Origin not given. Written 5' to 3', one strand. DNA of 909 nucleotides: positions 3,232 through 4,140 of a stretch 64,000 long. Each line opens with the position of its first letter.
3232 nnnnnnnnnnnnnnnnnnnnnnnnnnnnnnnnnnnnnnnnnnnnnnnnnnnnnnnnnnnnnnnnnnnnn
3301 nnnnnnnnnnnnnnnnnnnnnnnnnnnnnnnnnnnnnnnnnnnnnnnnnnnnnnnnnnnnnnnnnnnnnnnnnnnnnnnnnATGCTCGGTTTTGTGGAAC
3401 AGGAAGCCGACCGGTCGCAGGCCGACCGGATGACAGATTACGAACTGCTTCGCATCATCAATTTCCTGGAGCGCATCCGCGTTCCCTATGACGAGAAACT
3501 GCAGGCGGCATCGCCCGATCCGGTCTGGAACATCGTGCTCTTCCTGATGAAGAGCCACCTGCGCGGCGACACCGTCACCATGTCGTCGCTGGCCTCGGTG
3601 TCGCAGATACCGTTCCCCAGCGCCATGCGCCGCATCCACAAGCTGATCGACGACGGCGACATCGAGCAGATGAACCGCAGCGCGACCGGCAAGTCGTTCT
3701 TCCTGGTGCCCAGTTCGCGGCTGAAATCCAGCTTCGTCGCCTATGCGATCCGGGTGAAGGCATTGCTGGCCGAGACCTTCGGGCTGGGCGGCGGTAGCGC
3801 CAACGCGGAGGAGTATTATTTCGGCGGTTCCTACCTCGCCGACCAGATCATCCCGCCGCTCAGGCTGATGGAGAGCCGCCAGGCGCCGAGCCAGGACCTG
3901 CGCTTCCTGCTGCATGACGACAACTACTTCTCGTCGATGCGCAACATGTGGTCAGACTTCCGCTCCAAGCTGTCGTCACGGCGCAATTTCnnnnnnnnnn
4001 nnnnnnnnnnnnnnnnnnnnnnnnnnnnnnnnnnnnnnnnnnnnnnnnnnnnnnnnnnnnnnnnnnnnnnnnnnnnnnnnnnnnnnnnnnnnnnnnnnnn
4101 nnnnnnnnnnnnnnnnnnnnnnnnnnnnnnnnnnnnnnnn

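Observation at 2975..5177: Three copies of a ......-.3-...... operator link the dehydrogenase operon and the ABC operon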

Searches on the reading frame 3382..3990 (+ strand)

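Call 12: search_protein_families(library=ncbifam, proteins=[window:3382-3990:+], max_evalue=1)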
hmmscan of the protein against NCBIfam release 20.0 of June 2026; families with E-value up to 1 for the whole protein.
window:3382-3990:+ (203 aa): 1 family
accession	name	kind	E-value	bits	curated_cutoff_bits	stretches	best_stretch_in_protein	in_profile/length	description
NF003216.0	PRK04181.1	equivalog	0.079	12.7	191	1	112-145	78-111/257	4-(cytidine 5'-diphospho)-2-C-methyl-D-erythritol kinase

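Call 13: search_protein_families(library=pfam, proteins=[window:3382-3990:+], max_evalue=10)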
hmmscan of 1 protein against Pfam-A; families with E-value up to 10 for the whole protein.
window:3382-3990:+ (203 aa): 0 families
